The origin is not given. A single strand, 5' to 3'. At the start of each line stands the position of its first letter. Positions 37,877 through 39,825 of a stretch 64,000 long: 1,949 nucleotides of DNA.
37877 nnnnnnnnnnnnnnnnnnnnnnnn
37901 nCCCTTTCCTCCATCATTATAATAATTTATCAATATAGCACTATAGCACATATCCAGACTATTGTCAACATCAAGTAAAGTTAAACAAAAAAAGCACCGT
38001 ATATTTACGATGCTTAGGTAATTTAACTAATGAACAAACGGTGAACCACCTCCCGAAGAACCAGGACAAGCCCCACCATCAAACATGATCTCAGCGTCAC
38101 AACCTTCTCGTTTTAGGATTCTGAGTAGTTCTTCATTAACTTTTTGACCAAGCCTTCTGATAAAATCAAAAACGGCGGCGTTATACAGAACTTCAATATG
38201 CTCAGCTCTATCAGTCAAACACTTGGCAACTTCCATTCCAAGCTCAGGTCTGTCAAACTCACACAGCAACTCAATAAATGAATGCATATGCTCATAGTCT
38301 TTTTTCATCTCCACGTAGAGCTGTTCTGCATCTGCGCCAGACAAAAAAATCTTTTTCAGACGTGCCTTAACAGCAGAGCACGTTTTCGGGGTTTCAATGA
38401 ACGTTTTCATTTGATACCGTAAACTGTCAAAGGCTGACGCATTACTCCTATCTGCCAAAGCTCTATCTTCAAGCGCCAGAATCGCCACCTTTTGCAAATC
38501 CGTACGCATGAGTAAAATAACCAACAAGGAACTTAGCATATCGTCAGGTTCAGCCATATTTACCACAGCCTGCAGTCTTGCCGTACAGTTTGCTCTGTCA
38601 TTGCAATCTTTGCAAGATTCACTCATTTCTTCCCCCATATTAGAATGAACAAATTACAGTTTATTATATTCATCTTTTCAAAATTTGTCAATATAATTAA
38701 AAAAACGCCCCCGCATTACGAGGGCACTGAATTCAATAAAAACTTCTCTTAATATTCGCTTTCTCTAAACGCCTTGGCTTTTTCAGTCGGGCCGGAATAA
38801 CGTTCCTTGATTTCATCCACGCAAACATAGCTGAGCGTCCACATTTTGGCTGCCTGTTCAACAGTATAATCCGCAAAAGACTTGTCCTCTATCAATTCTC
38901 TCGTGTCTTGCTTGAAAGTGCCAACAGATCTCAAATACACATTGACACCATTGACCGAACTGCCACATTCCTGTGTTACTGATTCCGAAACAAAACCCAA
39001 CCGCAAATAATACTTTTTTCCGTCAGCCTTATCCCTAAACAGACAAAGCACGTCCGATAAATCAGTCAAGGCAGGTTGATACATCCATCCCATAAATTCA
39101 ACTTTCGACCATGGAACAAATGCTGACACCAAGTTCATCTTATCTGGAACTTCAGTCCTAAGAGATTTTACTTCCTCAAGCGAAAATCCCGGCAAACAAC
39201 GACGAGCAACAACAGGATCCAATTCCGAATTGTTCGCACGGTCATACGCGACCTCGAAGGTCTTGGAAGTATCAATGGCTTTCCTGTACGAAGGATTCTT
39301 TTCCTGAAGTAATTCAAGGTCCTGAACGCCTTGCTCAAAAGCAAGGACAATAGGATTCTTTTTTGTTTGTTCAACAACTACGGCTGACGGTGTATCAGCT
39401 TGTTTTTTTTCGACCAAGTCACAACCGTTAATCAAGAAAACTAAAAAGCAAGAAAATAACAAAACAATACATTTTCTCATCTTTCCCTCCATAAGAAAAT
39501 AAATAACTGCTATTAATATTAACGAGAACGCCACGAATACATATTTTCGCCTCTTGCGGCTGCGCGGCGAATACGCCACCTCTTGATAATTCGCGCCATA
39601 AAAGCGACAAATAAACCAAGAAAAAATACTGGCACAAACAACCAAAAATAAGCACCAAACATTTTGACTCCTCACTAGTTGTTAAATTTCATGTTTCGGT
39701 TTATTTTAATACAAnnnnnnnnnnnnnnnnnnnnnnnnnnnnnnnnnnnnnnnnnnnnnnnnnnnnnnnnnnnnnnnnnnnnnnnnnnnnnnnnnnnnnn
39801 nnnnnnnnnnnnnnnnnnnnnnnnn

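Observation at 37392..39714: GC-rich three-gene insertion splitting mutL from mutS, with two Cys-motif paralogs and a lipoprotein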

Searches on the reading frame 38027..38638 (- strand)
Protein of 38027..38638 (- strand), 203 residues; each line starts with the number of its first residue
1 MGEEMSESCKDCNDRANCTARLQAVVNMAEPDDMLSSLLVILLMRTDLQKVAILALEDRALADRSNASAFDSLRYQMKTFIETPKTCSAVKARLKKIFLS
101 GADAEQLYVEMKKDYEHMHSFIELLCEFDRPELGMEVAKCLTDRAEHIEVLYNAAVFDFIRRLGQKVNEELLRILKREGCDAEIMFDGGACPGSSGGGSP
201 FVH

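Call 5: search_protein_families(library=pfam, proteins=[window:38027-38638:-], max_evalue=1)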
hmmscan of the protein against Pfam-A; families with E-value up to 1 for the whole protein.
window:38027-38638:- (203 aa): 1 family
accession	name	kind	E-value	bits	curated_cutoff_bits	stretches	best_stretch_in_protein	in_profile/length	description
PF23578.1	DGKI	-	0.2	12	27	1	39-124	43-127/150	Diacylglycerol kinase iota-like domain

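Call 6: search_protein_families(library=ncbifam, proteins=[window:38027-38638:-], max_evalue=1)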
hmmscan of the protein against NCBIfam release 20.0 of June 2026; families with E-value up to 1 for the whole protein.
window:38027-38638:- (203 aa): 1 family
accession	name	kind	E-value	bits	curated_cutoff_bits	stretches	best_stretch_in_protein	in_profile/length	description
NF040956.1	Arch_Xpf_endonucase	equivalog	0.016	14.8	300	1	41-177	76-211/222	3'-flap repair endonuclease Xpf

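Call 8: find_homologous_proteins(query=window:38027-38638:-, max_evalue=0.01)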
Query window:38027-38638:- (203 aa): 2 proteins with E <= 0.01 among 162 candidates.
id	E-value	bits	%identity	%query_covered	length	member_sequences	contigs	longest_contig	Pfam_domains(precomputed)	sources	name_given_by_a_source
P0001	7.3e-126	435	99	98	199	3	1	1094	-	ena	-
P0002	6.4e-71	256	59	98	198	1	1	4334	-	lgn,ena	-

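Call 11: find_encoding_contigs(protein=P0002, flank=10000, max_places=6)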
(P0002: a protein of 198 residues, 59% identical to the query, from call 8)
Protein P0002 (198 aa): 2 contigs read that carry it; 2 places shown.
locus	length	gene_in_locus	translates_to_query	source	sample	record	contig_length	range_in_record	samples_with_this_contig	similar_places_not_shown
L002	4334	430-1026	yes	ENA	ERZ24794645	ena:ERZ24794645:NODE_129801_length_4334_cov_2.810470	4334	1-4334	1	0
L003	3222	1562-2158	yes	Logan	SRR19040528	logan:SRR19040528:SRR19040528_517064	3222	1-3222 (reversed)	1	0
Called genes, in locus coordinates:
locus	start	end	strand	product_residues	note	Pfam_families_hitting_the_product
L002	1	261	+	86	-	?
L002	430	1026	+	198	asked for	-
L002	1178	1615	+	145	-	-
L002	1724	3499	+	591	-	PF02518:HATPase_c, PF13589:HATPase_c_3, PF01119:DNA_mis_repair, PF08676:MutL_C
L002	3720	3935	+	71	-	PF01176:eIF-1a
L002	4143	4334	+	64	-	?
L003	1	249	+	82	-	?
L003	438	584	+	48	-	-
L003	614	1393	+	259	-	-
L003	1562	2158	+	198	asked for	-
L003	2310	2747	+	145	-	-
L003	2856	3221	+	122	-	?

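Call 40: predict_structure(alignment_id=A1)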
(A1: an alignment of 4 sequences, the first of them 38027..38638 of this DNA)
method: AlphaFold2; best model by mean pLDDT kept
length: 203 residues; sequences in the alignment: 4
mean_pLDDT: 54.6   pTM: 0.37
mean pLDDT of the five models: 54.6, 51.4, 50.2, 47.5, 46.4
residues with pLDDT >= 90: 0; 70-90: 30; 50-70: 88; < 50: 85
segments of 3 or more residues with pLDDT < 50: 1-11, 84-87, 94-108, 144-164, 179-203
pLDDT, mean of each block of 10 residues (from residue 1): 32 59 67 58 63 81 79 72 53 47 47 57 59 63 49 45 49 49 36 32 32
secondary structure, 60 per line:
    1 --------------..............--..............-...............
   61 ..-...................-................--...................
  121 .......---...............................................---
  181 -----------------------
elements in order: H15-28 H31-44 H46-62 H64-82 H84-99 H102-127 H131-177
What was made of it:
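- Tried and rejected: AF2 with a 4-sequence alignment gave pLDDT 54.6, which is unusable (call 40).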

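Call 41: search_protein_representatives(alignment_id=A1)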
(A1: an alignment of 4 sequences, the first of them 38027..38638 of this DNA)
Query: 4 sequences, 145 profile positions. Proteins with E-value up to 0.001 (for the whole library): 5; up to 1e-10: 3; up to 1e-30: 2. The best 5 are listed.
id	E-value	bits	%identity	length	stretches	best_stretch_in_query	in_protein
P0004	1.8e-67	242.4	-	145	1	1-145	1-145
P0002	9.9e-57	207.5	-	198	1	4-145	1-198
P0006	7.2e-15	71.8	-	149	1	2-144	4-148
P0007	9.0e-09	52.0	-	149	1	5-143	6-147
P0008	4.5e-06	43.2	-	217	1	2-69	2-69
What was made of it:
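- The exhaustive profile search of 1.84e9 representatives returned only five proteins (P0002, P0004, P0006, P0007, P0008) (call 41). No higher-GC donor homolog appeared among 1.84e9 representatives (call 41).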

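Call 43: find_encoding_contigs(protein=P0006, flank=10000, max_places=4)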
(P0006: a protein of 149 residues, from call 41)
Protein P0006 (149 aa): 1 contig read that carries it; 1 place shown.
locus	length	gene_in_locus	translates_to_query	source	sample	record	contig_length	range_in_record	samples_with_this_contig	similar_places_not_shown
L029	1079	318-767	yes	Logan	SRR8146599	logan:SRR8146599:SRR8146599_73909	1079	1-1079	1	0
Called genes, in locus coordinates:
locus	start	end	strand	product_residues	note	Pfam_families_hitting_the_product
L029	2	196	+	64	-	?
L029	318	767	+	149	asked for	-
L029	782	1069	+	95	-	-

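Call 44: find_encoding_contigs(protein=P0007, flank=10000, max_places=4)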
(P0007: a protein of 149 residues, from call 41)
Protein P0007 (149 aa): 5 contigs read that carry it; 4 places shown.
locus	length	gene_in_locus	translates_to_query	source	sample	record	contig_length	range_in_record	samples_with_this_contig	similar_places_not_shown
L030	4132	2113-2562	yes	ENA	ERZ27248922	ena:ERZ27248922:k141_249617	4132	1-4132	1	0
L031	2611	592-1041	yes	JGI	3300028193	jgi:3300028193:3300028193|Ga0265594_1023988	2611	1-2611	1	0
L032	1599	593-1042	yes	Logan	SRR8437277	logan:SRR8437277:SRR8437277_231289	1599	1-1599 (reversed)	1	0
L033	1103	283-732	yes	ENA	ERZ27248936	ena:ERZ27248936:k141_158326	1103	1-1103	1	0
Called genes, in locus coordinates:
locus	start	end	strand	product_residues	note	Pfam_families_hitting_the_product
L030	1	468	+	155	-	?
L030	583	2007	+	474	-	-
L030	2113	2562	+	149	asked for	-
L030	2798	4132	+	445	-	?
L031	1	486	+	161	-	?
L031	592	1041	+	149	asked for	-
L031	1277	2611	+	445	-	?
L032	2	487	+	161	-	?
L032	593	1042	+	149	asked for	-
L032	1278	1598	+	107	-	?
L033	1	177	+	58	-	?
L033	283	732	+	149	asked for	-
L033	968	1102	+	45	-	?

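Call 45: find_encoding_contigs(protein=P0008, flank=10000, max_places=4)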
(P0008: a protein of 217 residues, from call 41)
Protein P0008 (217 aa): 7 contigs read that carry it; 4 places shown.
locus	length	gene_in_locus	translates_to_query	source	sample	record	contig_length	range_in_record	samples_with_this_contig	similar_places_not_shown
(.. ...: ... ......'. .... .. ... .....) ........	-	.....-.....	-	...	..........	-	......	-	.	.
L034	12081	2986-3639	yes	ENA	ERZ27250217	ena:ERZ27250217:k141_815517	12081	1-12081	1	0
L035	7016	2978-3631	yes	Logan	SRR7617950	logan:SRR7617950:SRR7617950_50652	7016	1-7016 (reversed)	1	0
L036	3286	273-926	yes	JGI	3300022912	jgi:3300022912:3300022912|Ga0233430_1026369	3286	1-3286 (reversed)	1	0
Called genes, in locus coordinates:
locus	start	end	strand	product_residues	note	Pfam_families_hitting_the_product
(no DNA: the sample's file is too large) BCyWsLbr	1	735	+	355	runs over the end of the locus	PF01368:DHH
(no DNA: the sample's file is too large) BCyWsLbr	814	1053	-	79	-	-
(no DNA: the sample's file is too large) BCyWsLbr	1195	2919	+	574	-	PF01411:tRNA-synt_2c, PF07973:tRNA_SAD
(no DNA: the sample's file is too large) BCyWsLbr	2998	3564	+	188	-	PF07638:Sigma70_ECF (weak), PF04542:Sigma70_r2, PF08281:Sigma70_r4_2, PF04545:Sigma70_r4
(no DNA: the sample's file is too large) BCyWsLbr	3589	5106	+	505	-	-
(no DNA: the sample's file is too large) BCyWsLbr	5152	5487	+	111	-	-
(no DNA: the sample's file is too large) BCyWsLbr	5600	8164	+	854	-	PF01624:MutS_I, PF05188:MutS_II, PF05192:MutS_III, PF05190:MutS_IV, PF00488:MutS_V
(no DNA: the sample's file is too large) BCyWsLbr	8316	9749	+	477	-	-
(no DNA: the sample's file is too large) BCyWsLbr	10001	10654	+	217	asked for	-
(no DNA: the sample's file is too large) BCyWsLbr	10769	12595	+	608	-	PF02518:HATPase_c (weak), PF13589:HATPase_c_3, PF01119:DNA_mis_repair, PF08676:MutL_C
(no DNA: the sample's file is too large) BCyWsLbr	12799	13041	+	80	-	PF01176:eIF-1a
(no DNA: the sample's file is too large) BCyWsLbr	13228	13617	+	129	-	PF00416:Ribosomal_S13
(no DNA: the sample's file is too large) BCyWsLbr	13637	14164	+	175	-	PF00411:Ribosomal_S11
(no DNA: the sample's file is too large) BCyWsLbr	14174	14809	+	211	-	PF00163:Ribosomal_S4, PF01479:S4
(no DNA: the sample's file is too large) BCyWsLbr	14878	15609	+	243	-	PF01193:RNA_pol_L, PF01000:RNA_pol_A_bac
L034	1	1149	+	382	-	?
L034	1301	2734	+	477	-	-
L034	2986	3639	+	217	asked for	-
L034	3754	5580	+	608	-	PF02518:HATPase_c (weak), PF13589:HATPase_c_3, PF01119:DNA_mis_repair, PF08676:MutL_C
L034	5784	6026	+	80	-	PF01176:eIF-1a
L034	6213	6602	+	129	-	PF00416:Ribosomal_S13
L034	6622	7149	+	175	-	PF00411:Ribosomal_S11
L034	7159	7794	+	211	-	PF00163:Ribosomal_S4, PF01479:S4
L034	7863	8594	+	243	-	PF01193:RNA_pol_L, PF01000:RNA_pol_A_bac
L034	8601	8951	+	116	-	PF01196:Ribosomal_L17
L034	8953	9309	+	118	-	PF00572:Ribosomal_L13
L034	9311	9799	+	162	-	PF00380:Ribosomal_S9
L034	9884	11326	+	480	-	PF01943:Polysacc_synt, PF13440:Polysacc_synt_3, PF03023:MurJ, PF01554:MatE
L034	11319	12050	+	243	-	PF02578:Cu-oxidase_4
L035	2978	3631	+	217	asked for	-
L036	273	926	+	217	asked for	-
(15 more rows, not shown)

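Call 54: search_protein_families(library=pfam, proteins=[L034:1301-2734:+, L030:583-2007:+, P0006, P0007, P0008], max_evalue=0.1)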
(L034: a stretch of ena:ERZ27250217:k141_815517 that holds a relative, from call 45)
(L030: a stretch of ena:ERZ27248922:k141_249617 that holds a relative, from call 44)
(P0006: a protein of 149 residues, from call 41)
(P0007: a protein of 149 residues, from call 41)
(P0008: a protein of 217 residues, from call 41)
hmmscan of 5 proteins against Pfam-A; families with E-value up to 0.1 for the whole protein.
L034:1301-2734:+ (477 aa): 0 families

L030:583-2007:+ (474 aa): 0 families

P0006 (149 aa): 0 families

P0007 (149 aa): 1 family
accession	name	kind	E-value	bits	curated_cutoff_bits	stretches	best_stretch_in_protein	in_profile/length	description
PF22609.1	Fe_hydrogense_Fe-S_bd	-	0.06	13.4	27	1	8-24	20-34/41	Iron hydrogenase 1-like, iron-sulfur centre-binding domain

P0008 (217 aa): 1 family
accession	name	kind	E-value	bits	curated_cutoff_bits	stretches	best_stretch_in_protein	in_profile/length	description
PF03981.17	Ubiq_cyt_C_chap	-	0.059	13.9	21.5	0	87-146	60-123/140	Ubiquinol-cytochrome C chaperone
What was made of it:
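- Closest known: RseC N-terminal cysteine motif. Same: P0007 gives a weak, non-significant hit to PF22609, E=0.06 (call 54).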

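Call 55: search_protein_families(library=phrogs, proteins=[window:38027-38638:-, L034:1301-2734:+, L030:583-2007:+, P0006, P0007, P0008], max_evalue=0.1)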
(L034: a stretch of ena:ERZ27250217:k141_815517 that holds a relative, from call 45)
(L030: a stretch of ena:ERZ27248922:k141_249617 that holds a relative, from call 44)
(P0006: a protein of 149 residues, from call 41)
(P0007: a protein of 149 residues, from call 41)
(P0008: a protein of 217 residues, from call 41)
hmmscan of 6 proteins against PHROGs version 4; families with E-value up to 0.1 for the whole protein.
window:38027-38638:- (203 aa): 0 families

L034:1301-2734:+ (477 aa): 1 family
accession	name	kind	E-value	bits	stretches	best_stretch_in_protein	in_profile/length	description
phrog_34553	-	unknown function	0.077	14.1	0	409-427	53-71/72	-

L030:583-2007:+ (474 aa): 0 families

P0006 (149 aa): 1 family
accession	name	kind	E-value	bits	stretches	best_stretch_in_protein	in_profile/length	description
phrog_14769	-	unknown function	0.081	14.1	0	21-45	52-76/77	-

P0007 (149 aa): 1 family
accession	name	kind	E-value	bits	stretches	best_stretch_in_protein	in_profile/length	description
phrog_23450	-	unknown function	0.094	13.8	0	3-86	51-136/143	-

P0008 (217 aa): 0 families

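Call 56: search_protein_families(library=padloc, proteins=[window:38027-38638:-, L034:1301-2734:+, L030:583-2007:+, P0006, P0007, P0008], max_evalue=0.1)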
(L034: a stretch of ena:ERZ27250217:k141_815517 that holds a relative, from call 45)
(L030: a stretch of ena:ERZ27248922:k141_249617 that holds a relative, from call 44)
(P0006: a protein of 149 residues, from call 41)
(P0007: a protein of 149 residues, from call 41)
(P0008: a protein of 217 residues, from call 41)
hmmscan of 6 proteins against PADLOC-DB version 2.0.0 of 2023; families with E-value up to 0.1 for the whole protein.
window:38027-38638:- (203 aa): 0 families

L034:1301-2734:+ (477 aa): 0 families

L030:583-2007:+ (474 aa): 0 families

P0006 (149 aa): 0 families

P0007 (149 aa): 0 families

P0008 (217 aa): 0 families

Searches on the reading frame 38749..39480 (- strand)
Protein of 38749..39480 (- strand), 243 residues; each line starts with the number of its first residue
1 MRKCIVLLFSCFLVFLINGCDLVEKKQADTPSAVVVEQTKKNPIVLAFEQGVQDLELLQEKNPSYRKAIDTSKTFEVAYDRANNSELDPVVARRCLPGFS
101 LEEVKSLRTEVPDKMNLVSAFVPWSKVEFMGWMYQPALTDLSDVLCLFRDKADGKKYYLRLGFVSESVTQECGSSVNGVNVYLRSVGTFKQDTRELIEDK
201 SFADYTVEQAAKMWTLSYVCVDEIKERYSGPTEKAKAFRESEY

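Call 35: find_homologous_proteins(query=window:38749-39480:-, max_evalue=0.01)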
Query window:38749-39480:- (243 aa): 1 proteins with E <= 0.01 among 344 candidates.
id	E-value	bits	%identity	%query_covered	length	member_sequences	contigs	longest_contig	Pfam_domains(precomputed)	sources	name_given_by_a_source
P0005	6.4e-158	541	100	100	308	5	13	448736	-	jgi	jgi:hypothetical protein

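Call 55: search_protein_families(library=phrogs, proteins=[window:38749-39480:-], max_evalue=0.1)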
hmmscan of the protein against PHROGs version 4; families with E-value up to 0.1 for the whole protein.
window:38749-39480:- (243 aa): 0 families

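Call 56: search_protein_families(library=padloc, proteins=[window:38749-39480:-], max_evalue=0.1)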
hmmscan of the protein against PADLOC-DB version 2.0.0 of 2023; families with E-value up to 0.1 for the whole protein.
window:38749-39480:- (243 aa): 0 families

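Call 70: find_related_loci(query=window:38749-39480:-, collection=viral_contigs, flank=5000)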
Query window:38749-39480:- (243 aa) in viral_contigs; peptide patterns used: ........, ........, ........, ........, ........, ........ (x = any residue, [..] = any of these).
1 stretches matched a pattern, but none encodes a relative of the query by tblastn (E <= 1e-3).

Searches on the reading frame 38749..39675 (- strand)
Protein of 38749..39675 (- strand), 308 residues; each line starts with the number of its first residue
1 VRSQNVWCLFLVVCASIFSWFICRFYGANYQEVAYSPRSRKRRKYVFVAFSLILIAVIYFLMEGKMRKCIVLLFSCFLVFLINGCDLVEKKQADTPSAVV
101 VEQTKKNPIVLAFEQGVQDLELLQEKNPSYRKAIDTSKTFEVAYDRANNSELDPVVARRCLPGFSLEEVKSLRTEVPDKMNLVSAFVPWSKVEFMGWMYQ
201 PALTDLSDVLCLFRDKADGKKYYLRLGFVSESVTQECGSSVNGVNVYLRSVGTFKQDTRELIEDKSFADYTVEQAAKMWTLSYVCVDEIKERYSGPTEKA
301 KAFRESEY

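Call 5: search_protein_families(library=pfam, proteins=[window:38749-39675:-], max_evalue=1)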
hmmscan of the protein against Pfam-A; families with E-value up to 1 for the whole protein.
window:38749-39675:- (308 aa): 3 families
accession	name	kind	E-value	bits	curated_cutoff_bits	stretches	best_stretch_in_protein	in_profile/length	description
PF17370.7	DUF5392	-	0.086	13.4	25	1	36-65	21-53/139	Family of unknown function (DUF5392)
PF03908.18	Sec20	-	0.096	13.1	27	0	37-61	64-88/92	Sec20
PF04647.20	AgrB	-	0.11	12.3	23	1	7-78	103-178/185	Accessory gene regulator B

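Call 6: search_protein_families(library=ncbifam, proteins=[window:38749-39675:-], max_evalue=1)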
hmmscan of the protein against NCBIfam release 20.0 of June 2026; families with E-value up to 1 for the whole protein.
window:38749-39675:- (308 aa): 3 families
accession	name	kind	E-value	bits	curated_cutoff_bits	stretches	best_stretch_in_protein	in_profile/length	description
TIGR03022.1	WbaP_sugtrans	subfamily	0.049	12.9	403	1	4-82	27-105/456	undecaprenyl-phosphate galactose phosphotransferase WbaP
NF045937.1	MSC_0624_12TM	equivalog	0.2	10.1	70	1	4-67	244-306/445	MSC_0624 family F1-like ATPase-associated membrane protein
NF033860.0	Wzy_O6_O28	subfamily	0.29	10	75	1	10-84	83-156/385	oligosaccharide repeat unit polymerase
